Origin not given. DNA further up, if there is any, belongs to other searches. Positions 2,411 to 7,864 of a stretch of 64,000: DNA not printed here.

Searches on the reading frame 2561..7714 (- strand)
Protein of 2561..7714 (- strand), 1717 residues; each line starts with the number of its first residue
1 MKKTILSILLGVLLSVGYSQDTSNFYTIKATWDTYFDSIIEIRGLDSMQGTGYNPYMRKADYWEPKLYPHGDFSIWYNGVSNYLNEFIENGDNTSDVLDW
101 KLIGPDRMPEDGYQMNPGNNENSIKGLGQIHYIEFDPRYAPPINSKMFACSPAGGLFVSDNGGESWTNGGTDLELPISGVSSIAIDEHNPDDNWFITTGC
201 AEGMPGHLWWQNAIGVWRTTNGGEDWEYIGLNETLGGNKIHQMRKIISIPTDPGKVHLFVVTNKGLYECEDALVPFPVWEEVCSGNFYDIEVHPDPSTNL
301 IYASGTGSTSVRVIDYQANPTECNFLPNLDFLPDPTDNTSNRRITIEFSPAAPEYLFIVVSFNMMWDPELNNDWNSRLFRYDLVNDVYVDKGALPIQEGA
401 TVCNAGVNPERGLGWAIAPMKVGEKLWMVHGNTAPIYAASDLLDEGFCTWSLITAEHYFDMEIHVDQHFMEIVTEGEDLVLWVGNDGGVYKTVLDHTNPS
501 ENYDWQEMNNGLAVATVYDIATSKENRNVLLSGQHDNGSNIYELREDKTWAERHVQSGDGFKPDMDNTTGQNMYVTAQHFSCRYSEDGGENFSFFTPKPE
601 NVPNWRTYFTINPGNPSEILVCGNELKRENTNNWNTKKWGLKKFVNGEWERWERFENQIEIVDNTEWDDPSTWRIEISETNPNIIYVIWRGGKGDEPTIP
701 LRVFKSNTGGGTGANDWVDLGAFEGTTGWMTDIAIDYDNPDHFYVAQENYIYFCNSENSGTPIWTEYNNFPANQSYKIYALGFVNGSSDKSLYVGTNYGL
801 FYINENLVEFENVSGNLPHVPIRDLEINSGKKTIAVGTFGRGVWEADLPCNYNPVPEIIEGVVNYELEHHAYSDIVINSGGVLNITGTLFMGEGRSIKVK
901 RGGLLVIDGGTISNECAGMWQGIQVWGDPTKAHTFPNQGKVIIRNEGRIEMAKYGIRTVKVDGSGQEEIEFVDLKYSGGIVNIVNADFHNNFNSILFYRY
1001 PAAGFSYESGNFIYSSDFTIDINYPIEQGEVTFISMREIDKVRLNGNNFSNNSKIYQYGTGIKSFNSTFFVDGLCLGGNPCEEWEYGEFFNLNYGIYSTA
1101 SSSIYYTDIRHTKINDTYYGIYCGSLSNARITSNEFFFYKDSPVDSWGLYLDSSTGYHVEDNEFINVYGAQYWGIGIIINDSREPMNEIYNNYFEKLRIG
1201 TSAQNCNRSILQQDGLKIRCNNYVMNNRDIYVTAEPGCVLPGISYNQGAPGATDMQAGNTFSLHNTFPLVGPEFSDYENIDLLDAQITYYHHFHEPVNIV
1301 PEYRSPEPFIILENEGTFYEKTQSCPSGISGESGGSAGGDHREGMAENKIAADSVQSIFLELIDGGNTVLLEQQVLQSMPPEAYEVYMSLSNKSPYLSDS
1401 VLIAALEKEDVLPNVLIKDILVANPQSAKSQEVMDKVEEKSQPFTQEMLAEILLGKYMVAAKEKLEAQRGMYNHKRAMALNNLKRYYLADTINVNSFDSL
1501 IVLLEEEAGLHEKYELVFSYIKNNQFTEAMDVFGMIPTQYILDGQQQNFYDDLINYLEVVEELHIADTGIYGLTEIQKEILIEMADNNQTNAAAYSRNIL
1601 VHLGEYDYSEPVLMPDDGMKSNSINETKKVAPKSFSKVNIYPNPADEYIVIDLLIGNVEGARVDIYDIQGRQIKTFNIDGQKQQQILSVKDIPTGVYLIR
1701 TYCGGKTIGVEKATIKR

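Call 11: search_protein_families(library=pfam, proteins=[window:2561-7714:-])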
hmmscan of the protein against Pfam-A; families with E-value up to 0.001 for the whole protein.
window:2561-7714:- (1717 aa): 1 family
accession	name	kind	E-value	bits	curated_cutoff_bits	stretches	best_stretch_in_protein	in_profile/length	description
PF18962.6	Por_Secre_tail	-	5e-11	43.2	27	1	1640-1707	1-68/75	Secretion system C-terminal sorting domain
